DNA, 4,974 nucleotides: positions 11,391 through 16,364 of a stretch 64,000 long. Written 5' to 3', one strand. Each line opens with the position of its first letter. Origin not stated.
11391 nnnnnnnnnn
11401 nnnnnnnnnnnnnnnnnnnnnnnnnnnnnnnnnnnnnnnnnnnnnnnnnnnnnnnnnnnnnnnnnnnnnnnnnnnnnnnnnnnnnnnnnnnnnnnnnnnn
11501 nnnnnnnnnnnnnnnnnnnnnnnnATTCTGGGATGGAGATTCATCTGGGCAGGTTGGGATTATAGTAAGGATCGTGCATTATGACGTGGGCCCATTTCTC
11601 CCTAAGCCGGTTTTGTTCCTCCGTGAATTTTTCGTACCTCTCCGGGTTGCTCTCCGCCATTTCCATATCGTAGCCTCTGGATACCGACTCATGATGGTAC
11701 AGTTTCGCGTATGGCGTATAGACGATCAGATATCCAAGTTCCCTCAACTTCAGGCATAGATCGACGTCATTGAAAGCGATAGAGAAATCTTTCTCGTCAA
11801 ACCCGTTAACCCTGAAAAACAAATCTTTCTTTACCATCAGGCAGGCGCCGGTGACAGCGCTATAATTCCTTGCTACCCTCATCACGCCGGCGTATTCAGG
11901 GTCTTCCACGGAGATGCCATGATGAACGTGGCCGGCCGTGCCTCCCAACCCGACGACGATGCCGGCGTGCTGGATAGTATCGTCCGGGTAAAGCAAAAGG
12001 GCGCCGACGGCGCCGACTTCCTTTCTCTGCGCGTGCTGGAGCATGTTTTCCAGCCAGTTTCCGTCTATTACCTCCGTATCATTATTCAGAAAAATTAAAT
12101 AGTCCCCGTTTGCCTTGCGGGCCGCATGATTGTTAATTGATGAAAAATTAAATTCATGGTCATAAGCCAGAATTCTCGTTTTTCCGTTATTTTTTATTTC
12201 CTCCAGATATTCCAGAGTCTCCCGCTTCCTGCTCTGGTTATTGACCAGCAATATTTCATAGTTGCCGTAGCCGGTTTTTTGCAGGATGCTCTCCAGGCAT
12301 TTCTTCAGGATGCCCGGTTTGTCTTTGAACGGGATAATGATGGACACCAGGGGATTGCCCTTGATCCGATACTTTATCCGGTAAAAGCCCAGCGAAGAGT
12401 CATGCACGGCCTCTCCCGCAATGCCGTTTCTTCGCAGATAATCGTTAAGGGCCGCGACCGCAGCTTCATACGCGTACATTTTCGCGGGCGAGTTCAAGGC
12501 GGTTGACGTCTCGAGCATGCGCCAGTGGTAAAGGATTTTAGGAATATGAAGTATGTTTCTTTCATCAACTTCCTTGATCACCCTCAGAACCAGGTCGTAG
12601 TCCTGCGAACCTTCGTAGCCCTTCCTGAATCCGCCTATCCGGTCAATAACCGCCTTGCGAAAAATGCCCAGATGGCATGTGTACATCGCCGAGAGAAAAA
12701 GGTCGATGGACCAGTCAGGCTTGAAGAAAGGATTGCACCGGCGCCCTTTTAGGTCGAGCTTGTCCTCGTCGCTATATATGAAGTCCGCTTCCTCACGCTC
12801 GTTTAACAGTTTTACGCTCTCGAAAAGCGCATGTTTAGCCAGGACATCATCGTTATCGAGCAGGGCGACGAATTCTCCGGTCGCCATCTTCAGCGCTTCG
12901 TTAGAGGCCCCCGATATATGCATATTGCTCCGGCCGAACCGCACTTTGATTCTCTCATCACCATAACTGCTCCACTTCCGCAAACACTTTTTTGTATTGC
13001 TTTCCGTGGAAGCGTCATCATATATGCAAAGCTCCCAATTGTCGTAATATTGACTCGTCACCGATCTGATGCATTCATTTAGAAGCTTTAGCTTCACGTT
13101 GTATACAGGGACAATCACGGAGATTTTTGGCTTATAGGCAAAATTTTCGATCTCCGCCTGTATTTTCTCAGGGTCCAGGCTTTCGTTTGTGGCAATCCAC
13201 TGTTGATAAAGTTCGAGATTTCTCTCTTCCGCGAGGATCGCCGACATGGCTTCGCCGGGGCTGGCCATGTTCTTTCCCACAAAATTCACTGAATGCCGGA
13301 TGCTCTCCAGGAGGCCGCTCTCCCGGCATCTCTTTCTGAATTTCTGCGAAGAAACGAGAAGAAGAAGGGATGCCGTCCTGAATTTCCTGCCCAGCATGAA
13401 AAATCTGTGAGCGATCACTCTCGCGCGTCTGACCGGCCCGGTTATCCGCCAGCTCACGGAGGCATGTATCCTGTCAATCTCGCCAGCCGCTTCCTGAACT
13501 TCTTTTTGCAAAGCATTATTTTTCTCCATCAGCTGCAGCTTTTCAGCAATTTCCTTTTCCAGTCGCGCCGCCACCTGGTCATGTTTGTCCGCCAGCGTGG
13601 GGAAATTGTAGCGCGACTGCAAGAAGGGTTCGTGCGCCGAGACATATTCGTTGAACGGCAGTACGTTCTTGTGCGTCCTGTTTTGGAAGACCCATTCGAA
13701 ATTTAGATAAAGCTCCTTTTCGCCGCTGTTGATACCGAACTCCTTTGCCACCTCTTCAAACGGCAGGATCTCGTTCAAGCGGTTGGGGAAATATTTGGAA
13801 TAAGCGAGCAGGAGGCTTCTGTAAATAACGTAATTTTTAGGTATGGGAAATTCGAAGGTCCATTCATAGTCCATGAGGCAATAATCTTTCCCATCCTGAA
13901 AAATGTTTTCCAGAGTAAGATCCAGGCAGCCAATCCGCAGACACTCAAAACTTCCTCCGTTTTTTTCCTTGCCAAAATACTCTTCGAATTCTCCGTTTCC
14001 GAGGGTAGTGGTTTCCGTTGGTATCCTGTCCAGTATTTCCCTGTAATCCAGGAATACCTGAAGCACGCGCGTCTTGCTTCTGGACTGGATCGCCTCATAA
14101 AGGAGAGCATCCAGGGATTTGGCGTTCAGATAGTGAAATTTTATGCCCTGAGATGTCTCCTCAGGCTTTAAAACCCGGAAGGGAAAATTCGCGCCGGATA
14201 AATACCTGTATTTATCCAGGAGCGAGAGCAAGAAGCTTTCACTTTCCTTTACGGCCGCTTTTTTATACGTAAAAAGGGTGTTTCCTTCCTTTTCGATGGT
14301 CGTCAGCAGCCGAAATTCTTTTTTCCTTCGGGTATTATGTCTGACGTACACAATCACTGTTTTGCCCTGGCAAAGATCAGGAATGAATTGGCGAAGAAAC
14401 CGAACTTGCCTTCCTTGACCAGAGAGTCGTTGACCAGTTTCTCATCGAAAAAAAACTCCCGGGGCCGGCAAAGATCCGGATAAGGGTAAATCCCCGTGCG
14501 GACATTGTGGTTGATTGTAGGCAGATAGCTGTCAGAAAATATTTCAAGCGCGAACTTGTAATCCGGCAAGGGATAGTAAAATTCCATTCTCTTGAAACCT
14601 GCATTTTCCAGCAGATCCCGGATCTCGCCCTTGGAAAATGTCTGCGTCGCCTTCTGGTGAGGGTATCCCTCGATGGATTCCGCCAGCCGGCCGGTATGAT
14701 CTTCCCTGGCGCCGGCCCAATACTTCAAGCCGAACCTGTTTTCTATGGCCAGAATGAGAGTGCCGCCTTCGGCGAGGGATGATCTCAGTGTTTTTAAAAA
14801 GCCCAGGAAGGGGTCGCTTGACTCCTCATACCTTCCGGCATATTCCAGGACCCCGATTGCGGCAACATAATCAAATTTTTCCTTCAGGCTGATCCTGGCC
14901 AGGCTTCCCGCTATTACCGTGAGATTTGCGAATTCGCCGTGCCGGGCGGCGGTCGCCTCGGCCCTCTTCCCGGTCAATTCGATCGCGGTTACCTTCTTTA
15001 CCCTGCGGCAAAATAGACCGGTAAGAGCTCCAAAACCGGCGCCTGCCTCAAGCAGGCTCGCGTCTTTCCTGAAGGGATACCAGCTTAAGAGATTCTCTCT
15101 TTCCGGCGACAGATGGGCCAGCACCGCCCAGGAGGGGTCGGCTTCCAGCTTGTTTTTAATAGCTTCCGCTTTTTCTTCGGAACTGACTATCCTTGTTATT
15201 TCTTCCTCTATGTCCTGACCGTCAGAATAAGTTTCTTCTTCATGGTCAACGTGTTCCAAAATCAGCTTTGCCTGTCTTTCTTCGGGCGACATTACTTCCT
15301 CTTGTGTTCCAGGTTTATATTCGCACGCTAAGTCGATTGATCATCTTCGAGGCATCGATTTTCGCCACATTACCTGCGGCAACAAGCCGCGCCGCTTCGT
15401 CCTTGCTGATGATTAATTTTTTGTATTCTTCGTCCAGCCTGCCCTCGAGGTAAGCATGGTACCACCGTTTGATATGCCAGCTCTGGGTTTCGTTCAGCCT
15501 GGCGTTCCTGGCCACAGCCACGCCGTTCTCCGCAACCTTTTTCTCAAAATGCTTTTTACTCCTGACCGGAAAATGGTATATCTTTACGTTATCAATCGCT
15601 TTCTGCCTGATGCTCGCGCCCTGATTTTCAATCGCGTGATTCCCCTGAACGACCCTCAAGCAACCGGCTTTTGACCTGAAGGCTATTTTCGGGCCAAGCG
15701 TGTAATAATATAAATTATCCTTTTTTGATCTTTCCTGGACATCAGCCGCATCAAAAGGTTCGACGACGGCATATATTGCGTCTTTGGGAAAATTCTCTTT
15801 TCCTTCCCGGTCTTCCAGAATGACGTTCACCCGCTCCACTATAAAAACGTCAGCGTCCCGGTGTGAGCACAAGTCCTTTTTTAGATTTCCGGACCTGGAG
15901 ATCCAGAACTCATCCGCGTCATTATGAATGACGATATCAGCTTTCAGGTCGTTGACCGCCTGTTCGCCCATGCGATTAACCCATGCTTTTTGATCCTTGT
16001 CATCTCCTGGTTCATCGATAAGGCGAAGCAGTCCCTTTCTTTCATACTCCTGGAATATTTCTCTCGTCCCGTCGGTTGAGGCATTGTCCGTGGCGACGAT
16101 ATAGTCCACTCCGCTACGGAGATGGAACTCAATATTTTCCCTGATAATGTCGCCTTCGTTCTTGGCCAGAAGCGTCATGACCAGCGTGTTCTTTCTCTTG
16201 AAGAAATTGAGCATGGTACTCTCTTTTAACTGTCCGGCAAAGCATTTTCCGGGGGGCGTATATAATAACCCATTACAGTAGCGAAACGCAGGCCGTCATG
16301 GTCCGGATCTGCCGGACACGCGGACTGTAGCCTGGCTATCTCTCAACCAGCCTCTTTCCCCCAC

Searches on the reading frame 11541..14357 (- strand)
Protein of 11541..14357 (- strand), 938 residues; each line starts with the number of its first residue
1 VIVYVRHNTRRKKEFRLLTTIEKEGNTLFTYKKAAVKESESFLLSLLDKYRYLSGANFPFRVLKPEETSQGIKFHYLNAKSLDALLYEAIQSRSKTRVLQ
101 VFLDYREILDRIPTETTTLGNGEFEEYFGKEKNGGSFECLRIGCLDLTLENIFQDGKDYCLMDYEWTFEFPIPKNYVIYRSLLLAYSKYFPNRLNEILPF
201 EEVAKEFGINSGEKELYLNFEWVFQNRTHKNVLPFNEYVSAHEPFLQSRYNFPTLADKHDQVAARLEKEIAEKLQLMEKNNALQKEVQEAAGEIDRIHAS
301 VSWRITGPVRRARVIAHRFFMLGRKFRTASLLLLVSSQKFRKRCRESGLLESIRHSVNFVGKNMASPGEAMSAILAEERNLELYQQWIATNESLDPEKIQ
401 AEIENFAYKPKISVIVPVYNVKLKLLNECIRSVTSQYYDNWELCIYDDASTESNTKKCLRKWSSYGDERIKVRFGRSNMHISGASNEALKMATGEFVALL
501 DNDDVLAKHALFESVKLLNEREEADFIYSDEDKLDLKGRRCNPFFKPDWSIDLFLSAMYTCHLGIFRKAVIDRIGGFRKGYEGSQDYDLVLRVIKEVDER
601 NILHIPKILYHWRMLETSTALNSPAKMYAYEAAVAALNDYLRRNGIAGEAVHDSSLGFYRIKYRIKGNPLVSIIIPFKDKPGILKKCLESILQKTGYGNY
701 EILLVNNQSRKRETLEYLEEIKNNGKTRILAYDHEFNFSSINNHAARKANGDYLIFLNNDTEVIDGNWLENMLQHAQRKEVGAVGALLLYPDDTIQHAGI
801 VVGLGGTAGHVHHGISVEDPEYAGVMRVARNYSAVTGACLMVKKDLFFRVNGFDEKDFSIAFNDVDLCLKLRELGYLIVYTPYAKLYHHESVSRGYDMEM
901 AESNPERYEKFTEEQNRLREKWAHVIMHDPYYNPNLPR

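Call 71: search_protein_families(library=pfam, proteins=[window:11541-14357:-], max_evalue=0.0001)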
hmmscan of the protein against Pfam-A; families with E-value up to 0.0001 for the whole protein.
window:11541-14357:- (938 aa): 4 families
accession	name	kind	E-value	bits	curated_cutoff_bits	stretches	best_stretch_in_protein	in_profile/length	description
PF00535.33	Glycos_transf_2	-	1.7e-49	168.5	23.3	2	413-574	1-167/168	Glycosyl transferase family 2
PF13641.12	Glyco_tranf_2_3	-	5.1e-22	79.5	27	2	671-900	3-209/230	Glycosyltransferase like family 2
PF10111.15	Glyco_tranf_2_2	-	9.8e-15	55.2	27.3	2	672-873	1-201/276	Glycosyltransferase like family 2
PF13712.12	Glyco_tranf_2_5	-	4.7e-09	36.7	27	1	702-889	3-189/210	Glycosyltransferase like family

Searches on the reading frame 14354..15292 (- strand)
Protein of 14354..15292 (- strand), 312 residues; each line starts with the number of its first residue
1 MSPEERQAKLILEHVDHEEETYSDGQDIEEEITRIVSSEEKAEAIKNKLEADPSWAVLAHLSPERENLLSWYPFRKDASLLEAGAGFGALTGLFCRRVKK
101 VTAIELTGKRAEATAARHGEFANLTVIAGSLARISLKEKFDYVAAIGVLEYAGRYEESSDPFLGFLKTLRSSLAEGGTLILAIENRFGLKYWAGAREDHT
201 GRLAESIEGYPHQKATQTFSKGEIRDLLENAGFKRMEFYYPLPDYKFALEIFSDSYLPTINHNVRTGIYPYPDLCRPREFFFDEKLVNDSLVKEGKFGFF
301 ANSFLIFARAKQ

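Call 71: search_protein_families(library=pfam, proteins=[window:14354-15292:-], max_evalue=0.0001)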
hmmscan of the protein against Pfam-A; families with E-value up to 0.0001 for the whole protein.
window:14354-15292:- (312 aa): 5 families
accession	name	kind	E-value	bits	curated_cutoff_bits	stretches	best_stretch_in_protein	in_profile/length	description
PF13489.12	Methyltransf_23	-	9.1e-08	32.4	27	1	74-234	20-160/164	Methyltransferase domain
PF08242.18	Methyltransf_12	-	1.9e-06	28.9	30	1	81-179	1-98/98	Methyltransferase domain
PF08241.18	Methyltransf_11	-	3.3e-06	28.1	21.2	1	81-180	1-94/95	Methyltransferase domain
PF05401.17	NodS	-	4.5e-06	27.1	24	1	75-181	42-144/201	Nodulation protein S (NodS)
PF13649.12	Methyltransf_25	-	1.3e-05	26.3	27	1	81-153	2-78/97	Methyltransferase domain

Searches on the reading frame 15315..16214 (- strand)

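Call 71: search_protein_families(library=pfam, proteins=[window:15315-16214:-], max_evalue=0.0001)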
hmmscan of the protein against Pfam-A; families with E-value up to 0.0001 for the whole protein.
window:15315-16214:- (299 aa): 2 families
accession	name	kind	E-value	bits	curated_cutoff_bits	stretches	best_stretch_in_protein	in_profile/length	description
PF13704.12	Glyco_tranf_2_4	-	2e-14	54.3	27.5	1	18-108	1-88/98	Glycosyl transferase family 2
PF01697.33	Glyco_transf_92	-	3.2e-05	24.1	23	1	23-106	19-113/249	Glycosyltransferase family 92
